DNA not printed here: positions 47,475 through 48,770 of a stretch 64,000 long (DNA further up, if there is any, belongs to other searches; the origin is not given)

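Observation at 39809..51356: Uncharacterised 10-gene operon (KASIII-like condensing enzyme, acyl-CoA ligase, two alpha/beta-hydrolases, MaoC hydratase, Liv-type ABC importer) under a divergent STAND/SARP regulator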

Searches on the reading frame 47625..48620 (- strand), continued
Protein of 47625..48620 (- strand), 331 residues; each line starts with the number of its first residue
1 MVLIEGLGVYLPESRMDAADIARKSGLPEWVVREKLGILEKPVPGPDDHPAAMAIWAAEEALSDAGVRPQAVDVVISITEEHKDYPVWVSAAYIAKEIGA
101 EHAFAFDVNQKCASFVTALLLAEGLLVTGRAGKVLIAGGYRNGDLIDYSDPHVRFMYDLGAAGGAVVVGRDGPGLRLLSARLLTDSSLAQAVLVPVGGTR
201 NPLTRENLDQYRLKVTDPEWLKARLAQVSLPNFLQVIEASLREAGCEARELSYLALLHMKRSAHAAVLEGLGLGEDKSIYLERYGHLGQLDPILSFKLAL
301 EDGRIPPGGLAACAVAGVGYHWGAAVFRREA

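Call 48: search_protein_families(library=ncbifam, proteins=[L003:13719-14477:+, L022:18779-19534:+, L050:16325-17089:+, L081:15114-15866:+, L026:19556-20389:-, L018:9950-11008:+, L085:10978-12843:+, L085:8078-9568:+, L085:9989-10984:+], max_evalue=1e-10)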
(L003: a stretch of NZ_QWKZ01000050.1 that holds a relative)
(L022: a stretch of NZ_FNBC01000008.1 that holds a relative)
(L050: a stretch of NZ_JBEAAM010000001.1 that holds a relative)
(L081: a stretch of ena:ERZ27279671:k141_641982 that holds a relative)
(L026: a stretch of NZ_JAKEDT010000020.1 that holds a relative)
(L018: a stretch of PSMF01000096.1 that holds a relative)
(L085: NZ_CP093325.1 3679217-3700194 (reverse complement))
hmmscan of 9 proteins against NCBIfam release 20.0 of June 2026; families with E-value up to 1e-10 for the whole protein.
L003:13719-14477:+ (252 aa): 201 families (the best 25 are shown)
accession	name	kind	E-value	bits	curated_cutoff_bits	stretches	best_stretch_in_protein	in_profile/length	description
TIGR01963.1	PHB_DH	subfamily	2.1e-100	335.2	307.05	1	6-251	2-254/255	3-hydroxybutyrate dehydrogenase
NF009093.0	PRK12429.1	subfamily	6.7e-96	320.5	258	1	2-251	2-258/259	3-hydroxybutyrate dehydrogenase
NF009931.0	PRK13394.1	subfamily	7.3e-77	258.4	340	1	3-251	5-261/262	3-hydroxybutyrate dehydrogenase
NF004198.0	PRK05653.1-3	equivalog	1.5e-57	194.9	296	1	2-241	4-238/248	3-oxoacyl-ACP reductase FabG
NF004791.0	PRK06138.1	equivalog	1e-56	192.1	312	1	1-251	1-251/252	SDR family oxidoreductase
NF006080.0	PRK08226.1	equivalog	1.4e-53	182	356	1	3-250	4-254/263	SDR family oxidoreductase UcpA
TIGR03971.1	SDR_subfam_1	subfamily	4.1e-53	180.5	300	1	53-251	69-270/271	mycofactocin-coupled SDR family oxidoreductase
NF005559.1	PRK07231.1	subfamily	4.5e-53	180.3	215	1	3-249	2-247/249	glucose 1-dehydrogenase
NF009466.0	PRK12826.1-2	subfamily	6.7e-53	179.7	222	1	6-242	4-237/248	3-oxoacyl-ACP reductase FabG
NF005309.0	PRK06841.1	subfamily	2.4e-51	174.7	286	1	3-251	13-254/255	GolD/DthD family dehydrogenase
NF005469.0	PRK07063.1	equivalog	1.6e-49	168.8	306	1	3-248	5-253/260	SDR family oxidoreductase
NF004818.0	PRK06172.1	equivalog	6.5e-49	166.5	336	1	2-251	4-252/253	SDR family oxidoreductase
NF053701.1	CsHdxCHCADhChcB2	equivalog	2.1e-48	165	350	1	3-251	1-244/245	cis-4-hydroxycyclohexanecarboxylate dehydrogenase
NF052558.1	MBtsdlDhBudC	equivalog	2.4e-48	164.9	270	1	4-251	2-243/250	meso-2,3-butanediol dehydrogenase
TIGR01830.1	3oxo_ACP_reduc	equivalog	3.1e-48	164.6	297.75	1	8-243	1-232/239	3-oxoacyl-[acyl-carrier-protein] reductase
TIGR01829.1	AcAcCoA_reduct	subfamily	8.2e-46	156.6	302.1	1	6-242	1-233/242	acetoacetyl-CoA reductase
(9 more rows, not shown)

L022:18779-19534:+ (251 aa): 199 families (the best 25 are shown)
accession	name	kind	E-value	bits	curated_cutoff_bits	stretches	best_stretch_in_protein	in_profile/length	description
TIGR01963.1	PHB_DH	subfamily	3.1e-95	318.3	307.05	1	7-250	2-254/255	3-hydroxybutyrate dehydrogenase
NF009093.0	PRK12429.1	subfamily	7.6e-89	297.4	258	1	5-250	4-258/259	3-hydroxybutyrate dehydrogenase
NF009931.0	PRK13394.1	subfamily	2.4e-68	230.5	340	1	4-250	5-261/262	3-hydroxybutyrate dehydrogenase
NF009466.0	PRK12826.1-2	subfamily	5.5e-58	196.3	222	1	7-247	4-243/248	3-oxoacyl-ACP reductase FabG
NF005559.1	PRK07231.1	subfamily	4e-53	180.5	215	1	4-249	2-248/249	glucose 1-dehydrogenase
NF004198.0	PRK05653.1-3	equivalog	1.2e-52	178.9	296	1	4-244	5-242/248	3-oxoacyl-ACP reductase FabG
NF004791.0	PRK06138.1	equivalog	6.9e-52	176.2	312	1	4-250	3-251/252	SDR family oxidoreductase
NF005118.0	PRK06550.1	equivalog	2e-51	175.1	270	1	4-250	3-235/236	3-oxoacyl-ACP reductase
TIGR03971.1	SDR_subfam_1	subfamily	2e-48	165.1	300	1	37-250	51-270/271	mycofactocin-coupled SDR family oxidoreductase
NF052558.1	MBtsdlDhBudC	equivalog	2e-48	165.1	270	1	4-250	1-243/250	meso-2,3-butanediol dehydrogenase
NF005309.0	PRK06841.1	subfamily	4.1e-47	160.8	286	1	4-250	13-254/255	GolD/DthD family dehydrogenase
NF005469.0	PRK07063.1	equivalog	4.4e-47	160.8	306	1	4-247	5-253/260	SDR family oxidoreductase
TIGR01830.1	3oxo_ACP_reduc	equivalog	2.3e-46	158.4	297.75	1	9-247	1-237/239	3-oxoacyl-[acyl-carrier-protein] reductase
NF053701.1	CsHdxCHCADhChcB2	equivalog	4.7e-46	157.3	350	1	4-250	1-244/245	cis-4-hydroxycyclohexanecarboxylate dehydrogenase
NF004778.0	PRK06124.1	equivalog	3.4e-45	154.5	303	1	4-250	9-254/256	SDR family oxidoreductase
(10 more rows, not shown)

L050:16325-17089:+ (254 aa): 196 families (the best 25 are shown)
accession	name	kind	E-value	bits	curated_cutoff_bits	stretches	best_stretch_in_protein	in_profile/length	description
TIGR01829.1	AcAcCoA_reduct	subfamily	2.4e-101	338.5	302.1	1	12-252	3-242/242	acetoacetyl-CoA reductase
NF009464.0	PRK12824.1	subfamily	2.2e-87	292.8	269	1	12-252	5-244/245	3-oxoacyl-ACP reductase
NF009548.0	PRK12938.1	equivalog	3.5e-83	279.1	472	1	12-252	6-245/246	3-ketoacyl-ACP reductase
TIGR01830.1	3oxo_ACP_reduc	equivalog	7.9e-76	254.9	297.75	1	12-251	1-239/239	3-oxoacyl-[acyl-carrier-protein] reductase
NF009466.0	PRK12826.1-2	subfamily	7.5e-71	238.5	222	1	11-253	5-247/248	3-oxoacyl-ACP reductase FabG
NF004197.0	PRK05653.1-1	equivalog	2.7e-67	227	332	1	11-253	9-249/249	3-oxoacyl-ACP reductase FabG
NF004198.0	PRK05653.1-3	equivalog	3.7e-67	226.4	296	1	11-252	9-248/248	3-oxoacyl-ACP reductase FabG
NF004199.0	PRK05653.1-4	equivalog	2.2e-61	207.6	301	1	9-252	5-247/247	3-oxoacyl-ACP reductase FabG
NF004200.0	PRK05653.1-5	equivalog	1.4e-59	201.5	273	1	11-250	4-241/242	3-oxoacyl-ACP reductase FabG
NF009546.0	PRK12935.1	equivalog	1.6e-59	201.5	418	1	12-252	9-247/247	acetoacetyl-CoA reductase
NF053542.1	FlxB_rubin_SDR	equivalog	5.4e-58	196.5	340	1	12-250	3-239/239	flexirubin biosynthesis SDR family reductase FlxB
NF009547.0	PRK12936.1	subfamily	2.3e-57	194.4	436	1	8-252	5-244/245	3-ketoacyl-(acyl-carrier-protein) reductase NodG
NF047420.2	EF_P_mod_YmfI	equivalog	3.2e-56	190.7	238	1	12-251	2-236/236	elongation factor P 5-aminopentanone reductase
NF009384.0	PRK12743.1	equivalog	3.8e-55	186.9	264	1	8-252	5-249/258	SDR family oxidoreductase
NF042966.1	AcAcCoAred_PhaB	equivalog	3.9e-54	183.8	436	1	13-249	12-237/240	acetoacetyl-CoA reductase PhaB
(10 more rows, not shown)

L081:15114-15866:+ (250 aa): 192 families (the best 25 are shown)
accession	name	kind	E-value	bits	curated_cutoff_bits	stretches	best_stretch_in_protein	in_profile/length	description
TIGR01829.1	AcAcCoA_reduct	subfamily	6.8e-100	333.7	302.1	1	6-248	1-242/242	acetoacetyl-CoA reductase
NF009464.0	PRK12824.1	subfamily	2e-89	299.4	269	1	6-248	3-244/245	3-oxoacyl-ACP reductase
NF009548.0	PRK12938.1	equivalog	8.1e-82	274.7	472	1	5-248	3-245/246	3-ketoacyl-ACP reductase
TIGR01830.1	3oxo_ACP_reduc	equivalog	5e-76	255.5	297.75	1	8-247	1-239/239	3-oxoacyl-[acyl-carrier-protein] reductase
NF009466.0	PRK12826.1-2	subfamily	6.9e-71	238.6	222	1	6-249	4-247/248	3-oxoacyl-ACP reductase FabG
NF004197.0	PRK05653.1-1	equivalog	1.1e-69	234.9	332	1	5-249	7-249/249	3-oxoacyl-ACP reductase FabG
NF004198.0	PRK05653.1-3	equivalog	7.2e-66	222.2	296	1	3-248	5-248/248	3-oxoacyl-ACP reductase FabG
NF004199.0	PRK05653.1-4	equivalog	5.1e-62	209.6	301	1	5-248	5-247/247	3-oxoacyl-ACP reductase FabG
NF004200.0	PRK05653.1-5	equivalog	1.8e-61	207.8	273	1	8-246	5-241/242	3-oxoacyl-ACP reductase FabG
NF009546.0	PRK12935.1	equivalog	2.8e-60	203.9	418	1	4-248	5-247/247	acetoacetyl-CoA reductase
NF009547.0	PRK12936.1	subfamily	2e-57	194.6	436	1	4-248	5-244/245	3-ketoacyl-(acyl-carrier-protein) reductase NodG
NF053542.1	FlxB_rubin_SDR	equivalog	9e-56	189.3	340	1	7-246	2-239/239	flexirubin biosynthesis SDR family reductase FlxB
NF047420.2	EF_P_mod_YmfI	equivalog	2.4e-54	184.6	238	1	8-247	2-236/236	elongation factor P 5-aminopentanone reductase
NF042966.1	AcAcCoAred_PhaB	equivalog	8.3e-54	182.7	436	1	6-245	9-237/240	acetoacetyl-CoA reductase PhaB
NF052558.1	MBtsdlDhBudC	equivalog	2.7e-52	177.8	270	1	5-247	3-242/250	meso-2,3-butanediol dehydrogenase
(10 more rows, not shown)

L026:19556-20389:- (277 aa): 5 families
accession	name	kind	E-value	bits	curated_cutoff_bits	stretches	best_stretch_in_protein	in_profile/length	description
NF041294.1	Scnl_mescCoAtase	equivalog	2.4e-25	89.5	700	1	10-122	8-131/381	succinyl-CoA:mesaconate CoA-transferase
NF008511.0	PRK11430.1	equivalog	5.7e-21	75.1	522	1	11-121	15-132/381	CoA:oxalate CoA-transferase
TIGR03253.1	oxalate_frc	equivalog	3.9e-17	62.1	504.2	1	10-122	8-128/416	formyl-CoA transferase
NF003809.0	PRK05398.1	subfamily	9e-17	60.7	442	1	10-122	9-129/416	formyl-CoA transferase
NF052585.1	SucGlutTfsCaiB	equivalog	9.4e-16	57.4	750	1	10-121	12-137/394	succinate--glutarate CoA-transferase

L018:9950-11008:+ (352 aa): 8 families
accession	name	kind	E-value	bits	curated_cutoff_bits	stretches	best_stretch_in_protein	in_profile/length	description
NF011457.0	PRK14875.1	equivalog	1.9e-24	86.4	307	1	12-134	112-232/372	acetoin dehydrogenase dihydrolipoyllysine-residue acetyltransferase subunit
NF050089.1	i_nPHAscl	equivalog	3.8e-22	78.7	300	1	34-140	20-124/288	intracellular short-chain-length polyhydroxyalkanoate depolymerase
NF051488.1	bifunc_PcaDC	exception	8.1e-16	58.1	390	1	23-134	3-112/375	bifunctional 3-oxoadipate enol-lactonase/4-carboxymuconolactone decarboxylase PcaDC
NF045632.1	hydroxlase_HsaD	equivalog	2.6e-15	56.2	400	1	10-134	12-138/290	4,5:9,10-diseco-3-hydroxy-5,9,17-trioxoandrosta-1(10),2-diene-4-oate hydrolase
TIGR02427.1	protocat_pcaD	equivalog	8.4e-14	51.5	255.85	1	22-130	2-109/251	3-oxoadipate enol-lactonase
TIGR03056.1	bchO_mg_che_rel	equivalog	3.4e-12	46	172.55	1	12-123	8-118/278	alpha/beta fold hydrolase BchO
TIGR03611.1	RutD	equivalog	1.6e-11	44.1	238.5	1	33-126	14-106/258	pyrimidine utilization protein D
NF002938.0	PRK03592.1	equivalog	4e-11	42.8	241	1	12-126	12-122/298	haloalkane dehalogenase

L085:10978-12843:+ (621 aa): 3 families
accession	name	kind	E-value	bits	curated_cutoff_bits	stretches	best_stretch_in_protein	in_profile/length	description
NF035926.1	scyF_NHL_VPEP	equivalog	2e-109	366.2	350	5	322-525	89-287/376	scytonemin biosynthesis PEP-CTERM protein ScyF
NF033206.1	ScyE_fam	subfamily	4.9e-18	65.8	80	0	52-89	141-176/333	ScyD/ScyE family protein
NF047780.1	LIC12708_fam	subfamily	1.3e-17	63.8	150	0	345-523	66-222/391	LIC_12708 family protein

L085:8078-9568:+ (496 aa): 104 families (the best 25 are shown)
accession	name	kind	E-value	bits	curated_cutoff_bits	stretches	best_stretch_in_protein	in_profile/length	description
NF005307.0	PRK06839.1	equivalog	0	1014.9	748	1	1-495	1-495/496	o-succinylbenzoate--CoA ligase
NF004837.0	PRK06187.1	subfamily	3e-149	497.7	476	1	9-495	15-524/531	long-chain-fatty-acid--CoA ligase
NF002966.0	PRK03640.1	equivalog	1.1e-133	446.4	556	1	4-494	4-481/483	o-succinylbenzoate--CoA ligase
NF052269.1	Staph_lig_FadD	equivalog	5.4e-126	420.9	650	1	7-494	5-494/499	long-chain-fatty-acid--CoA ligase FadD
NF006182.0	PRK08316.1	subfamily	3e-125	418.7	663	1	9-494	18-518/523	fatty acyl-CoA synthetase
NF009233.0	PRK12583.1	subfamily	8.7e-107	357.8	832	2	145-490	197-547/558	fatty acid CoA ligase family protein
NF005857.1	PRK07786.1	exception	1.5e-104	350.3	733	1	8-491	15-510/513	fatty-acid--CoA ligase FadD5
NF005702.0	PRK07514.1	subfamily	8.5e-104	347.7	558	1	16-494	17-501/506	malonyl-CoA synthase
NF006572.0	PRK09088.1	equivalog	1.3e-103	347.3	696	1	14-494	13-488/491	acyl-CoA synthetase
NF004797.0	PRK06145.1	equivalog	2.5e-101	339.5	850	1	4-493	8-495/499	acyl-CoA synthetase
TIGR01923.1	menE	equivalog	2.9e-101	339.5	330.15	1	29-489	1-442/442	o-succinylbenzoate--CoA ligase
NF006523.0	PRK08974.1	equivalog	1.1e-97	327.4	884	2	150-492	207-552/561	long-chain-fatty-acid--CoA ligase FadD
NF006020.0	PRK08162.1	subfamily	8.3e-96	321.5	677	1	7-495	24-540/545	acyl-CoA synthetase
NF005676.0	PRK07470.1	equivalog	2.6e-95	320.1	774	1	7-494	25-530/544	acyl-CoA synthetase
NF004114.0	PRK05605.1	equivalog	4e-94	316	766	2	135-494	207-570/575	long-chain-fatty-acid--CoA ligase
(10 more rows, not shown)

L085:9989-10984:+ (331 aa): 7 families
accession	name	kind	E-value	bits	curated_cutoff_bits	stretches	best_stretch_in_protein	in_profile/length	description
NF005308.0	PRK06840.1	equivalog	4.1e-167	555.4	315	1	1-331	3-335/339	3-oxoacyl-ACP synthase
TIGR00747.1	fabH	subfamily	1.7e-45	155.5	292.1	1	1-331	1-322/322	beta-ketoacyl-ACP synthase III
NF006829.0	PRK09352.1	subfamily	2.4e-44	151.6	249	1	2-331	4-321/322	beta-ketoacyl-ACP synthase 3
NF004623.0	PRK05963.1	equivalog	4.5e-27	95.2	437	1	10-330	13-327/328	beta-ketoacyl-ACP synthase III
NF005541.0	PRK07204.1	equivalog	3e-21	76.2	402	1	3-328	5-326/329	beta-ketoacyl-ACP synthase III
NF005703.0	PRK07515.1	equivalog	5.5e-16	58.4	304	1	41-330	86-371/373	beta-ketoacyl-ACP synthase III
NF009519.0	PRK12880.1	equivalog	2.2e-13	50.3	436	1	37-329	46-336/353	beta-ketoacyl-ACP synthase III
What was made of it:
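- The Thermaceae SDR passes the 3-hydroxybutyrate dehydrogenase model (call 48).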

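Call 49: search_solved_structures(query=L081:13741-15117:+, max_evalue=0.001, show_alignments=1)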
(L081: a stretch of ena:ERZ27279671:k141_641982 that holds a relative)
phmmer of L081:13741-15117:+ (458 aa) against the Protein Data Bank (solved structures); distinct sequences matched with E-value up to 0.001: 20.
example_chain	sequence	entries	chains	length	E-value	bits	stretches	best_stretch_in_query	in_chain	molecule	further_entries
3qmm_A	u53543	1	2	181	1.4e-07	33.6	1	68-189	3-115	Lipase estA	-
3d2b_A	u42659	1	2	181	3.5e-07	32.4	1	68-191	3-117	Lipase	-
3d2a_A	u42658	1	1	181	4.3e-07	32.1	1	68-191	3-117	Lipase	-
1t2n_A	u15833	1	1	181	4.4e-07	32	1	68-191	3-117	Lipase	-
3d2c_A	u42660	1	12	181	5.7e-07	31.7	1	68-190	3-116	Lipase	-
5ct8_A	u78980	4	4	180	1.1e-06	30.8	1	69-184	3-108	Quadruple mutant lipase A | Esterase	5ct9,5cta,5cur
4bvj_A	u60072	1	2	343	1.1e-06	30.7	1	56-185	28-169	PHB DEPOLYMERASE PHAZ7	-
4bym_A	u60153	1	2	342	1.3e-06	30.5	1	56-185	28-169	PHB DEPOLYMERASE PHAZ7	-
5mlx_A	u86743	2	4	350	1.3e-06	30.4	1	56-185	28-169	PHB depolymerase PhaZ7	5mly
4brs_A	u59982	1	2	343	2.2e-06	29.8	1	56-185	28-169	PHB DEPOLYMERASE PHAZ7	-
4bvk_A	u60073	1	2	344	2.2e-06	29.8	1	56-185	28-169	PHB DEPOLYMERASE PHAZ7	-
1t4m_A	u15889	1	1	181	2.4e-06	29.6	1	68-184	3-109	LIPASE A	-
1i6w_A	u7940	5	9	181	2.6e-06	29.5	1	68-184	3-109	LIPASE A | lipase | Esterase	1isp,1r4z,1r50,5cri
4bvl_A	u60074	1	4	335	2.9e-06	29.4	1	56-185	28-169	PHB DEPOLYMERASE PHAZ7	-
2vtv_A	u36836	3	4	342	2.9e-06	29.3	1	56-185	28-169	PHB depolymerase PhaZ7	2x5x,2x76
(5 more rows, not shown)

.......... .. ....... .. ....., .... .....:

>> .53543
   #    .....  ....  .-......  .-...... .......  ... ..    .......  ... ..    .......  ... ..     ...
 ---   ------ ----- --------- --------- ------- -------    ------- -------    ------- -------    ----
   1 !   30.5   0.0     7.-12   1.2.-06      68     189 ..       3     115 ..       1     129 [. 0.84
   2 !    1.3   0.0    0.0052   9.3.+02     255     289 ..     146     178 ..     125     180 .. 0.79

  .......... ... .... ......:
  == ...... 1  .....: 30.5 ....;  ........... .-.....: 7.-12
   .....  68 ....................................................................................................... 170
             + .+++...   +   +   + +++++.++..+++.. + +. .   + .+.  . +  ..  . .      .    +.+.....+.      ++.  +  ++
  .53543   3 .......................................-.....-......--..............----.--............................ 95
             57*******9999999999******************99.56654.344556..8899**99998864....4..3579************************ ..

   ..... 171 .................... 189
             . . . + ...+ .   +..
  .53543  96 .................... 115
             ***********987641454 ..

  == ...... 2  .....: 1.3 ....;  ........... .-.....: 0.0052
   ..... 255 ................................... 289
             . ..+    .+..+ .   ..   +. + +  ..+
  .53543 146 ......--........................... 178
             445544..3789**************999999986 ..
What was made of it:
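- The Lipase_2 match to PhaZ7 is weak (E about 1e-6) and equal to the match to LipA (call 49).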

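Call 54: list_cluster_members(proteins=[L085:9989-10984:+, L085:8078-9568:+, P0049, P0002])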
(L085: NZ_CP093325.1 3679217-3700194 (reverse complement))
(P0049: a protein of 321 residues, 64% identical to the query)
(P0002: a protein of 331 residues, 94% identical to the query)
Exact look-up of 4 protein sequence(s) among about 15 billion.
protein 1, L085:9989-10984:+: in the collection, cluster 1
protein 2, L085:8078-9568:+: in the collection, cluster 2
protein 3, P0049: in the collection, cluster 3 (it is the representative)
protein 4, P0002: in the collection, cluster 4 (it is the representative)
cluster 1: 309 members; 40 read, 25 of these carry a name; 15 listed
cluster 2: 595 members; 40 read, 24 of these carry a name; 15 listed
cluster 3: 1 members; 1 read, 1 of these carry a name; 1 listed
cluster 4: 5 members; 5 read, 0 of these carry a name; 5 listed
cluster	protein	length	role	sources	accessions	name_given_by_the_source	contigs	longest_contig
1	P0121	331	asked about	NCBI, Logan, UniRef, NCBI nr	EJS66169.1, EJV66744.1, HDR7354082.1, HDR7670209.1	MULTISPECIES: 3-oxoacyl-ACP synthase [Bacillus] | 3-oxoacyl-ACP synthase n=1 Tax=Bacillus wiedmannii TaxID=1890302 RepID=A0A2C3Q6X6_9BACI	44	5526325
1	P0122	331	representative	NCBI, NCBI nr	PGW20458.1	3-oxoacyl-ACP synthase [Bacillus cereus]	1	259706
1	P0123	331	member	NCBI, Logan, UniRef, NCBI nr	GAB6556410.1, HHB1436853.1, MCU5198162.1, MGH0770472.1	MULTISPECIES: 3-oxoacyl-ACP synthase [Bacillus] | 3-oxoacyl-ACP synthase n=1 Tax=Bacillus TaxID=1386 RepID=UPI0021CED3FC | 3-oxoacyl-ACP synthase [Bacillus mobilis]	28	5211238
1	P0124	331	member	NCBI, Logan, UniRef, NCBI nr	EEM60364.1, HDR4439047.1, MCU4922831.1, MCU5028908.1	3-oxoacyl-ACP synthase [Bacillus thuringiensis serovar brasilensis] | 3-oxoacyl-ACP synthase n=1 Tax=Bacillus thuringiensis serovar mexicanensis TaxID=180868 ... | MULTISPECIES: 3-oxoacyl-ACP synthase [Bacillus cereus group]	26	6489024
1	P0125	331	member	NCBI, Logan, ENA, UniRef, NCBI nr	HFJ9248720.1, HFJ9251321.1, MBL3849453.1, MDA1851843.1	3-oxoacyl-ACP synthase [Bacillus anthracis] | 3-oxoacyl-ACP synthase n=1 Tax=Bacillus TaxID=1386 RepID=UPI00192720A9 | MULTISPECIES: 3-oxoacyl-ACP synthase [Bacillus]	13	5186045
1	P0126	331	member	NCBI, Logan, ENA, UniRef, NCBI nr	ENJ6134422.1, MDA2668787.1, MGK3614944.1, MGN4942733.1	3-oxoacyl-ACP synthase [Bacillus cereus] | 3-oxoacyl-ACP synthase n=1 Tax=Bacillus cereus group TaxID=86661 RepID=UPI003EE1AC36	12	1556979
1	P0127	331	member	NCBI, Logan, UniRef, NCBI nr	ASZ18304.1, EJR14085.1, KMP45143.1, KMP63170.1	3-oxoacyl-ACP synthase [Bacillus paranthracis] | 3-oxoacyl-ACP synthase n=1 Tax=Bacillus TaxID=1386 RepID=UPI000279F193 | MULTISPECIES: 3-oxoacyl-ACP synthase [Bacillus]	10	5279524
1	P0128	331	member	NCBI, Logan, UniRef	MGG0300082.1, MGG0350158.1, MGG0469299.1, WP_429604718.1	3-oxoacyl-ACP synthase [Bacillus albus] | 3-oxoacyl-ACP synthase n=1 Tax=Bacillus albus TaxID=2026189 RepID=UPI003D1E895A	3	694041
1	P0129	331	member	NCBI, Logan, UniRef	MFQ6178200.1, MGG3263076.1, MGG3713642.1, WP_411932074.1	3-oxoacyl-ACP synthase [Bacillus paranthracis] | 3-oxoacyl-ACP synthase n=1 Tax=Bacillus paranthracis TaxID=2026186 RepID=UPI00398D02F7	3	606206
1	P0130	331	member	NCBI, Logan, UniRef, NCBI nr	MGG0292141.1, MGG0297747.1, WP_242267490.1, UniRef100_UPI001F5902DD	3-oxoacyl-ACP synthase [Bacillus pacificus] | 3-oxoacyl-ACP synthase n=1 Tax=Bacillus cereus group TaxID=86661 RepID=UPI001F5902DD | 3-oxoacyl-ACP synthase [Bacillus cereus group sp. BfR-BA-01352]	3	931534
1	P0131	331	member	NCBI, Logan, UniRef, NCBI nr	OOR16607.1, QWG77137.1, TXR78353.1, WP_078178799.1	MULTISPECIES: 3-oxoacyl-ACP synthase [Bacillus cereus group] | 3-oxoacyl-ACP synthase n=1 Tax=Bacillus cereus group TaxID=86661 RepID=UPI000993542D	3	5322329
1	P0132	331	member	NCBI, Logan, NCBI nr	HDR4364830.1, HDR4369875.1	TPA: 3-oxoacyl-ACP synthase [Bacillus cereus] | 3-oxoacyl-ACP synthase [Bacillus cereus]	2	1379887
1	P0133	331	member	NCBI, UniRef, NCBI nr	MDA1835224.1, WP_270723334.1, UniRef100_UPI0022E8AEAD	3-oxoacyl-ACP synthase [Bacillus cereus group sp. BY17LC] | 3-oxoacyl-ACP synthase n=1 Tax=Bacillus cereus group TaxID=86661 RepID=UPI0022E8AEAD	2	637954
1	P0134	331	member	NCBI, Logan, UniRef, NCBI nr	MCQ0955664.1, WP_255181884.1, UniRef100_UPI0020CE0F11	3-oxoacyl-ACP synthase [Bacillus cereus] | 3-oxoacyl-ACP synthase n=1 Tax=Bacillus cereus TaxID=1396 RepID=UPI0020CE0F11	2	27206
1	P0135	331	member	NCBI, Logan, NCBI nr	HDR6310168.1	TPA: 3-oxoacyl-ACP synthase [Bacillus cereus] | 3-oxoacyl-ACP synthase [Bacillus cereus]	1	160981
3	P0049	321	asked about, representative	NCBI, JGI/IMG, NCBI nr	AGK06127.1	hypothetical protein K649_14205 [Meiothermus ruber DSM 1279] | 3-oxoacyl-[acyl-carrier-protein] synthase-3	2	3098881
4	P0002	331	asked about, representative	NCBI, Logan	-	-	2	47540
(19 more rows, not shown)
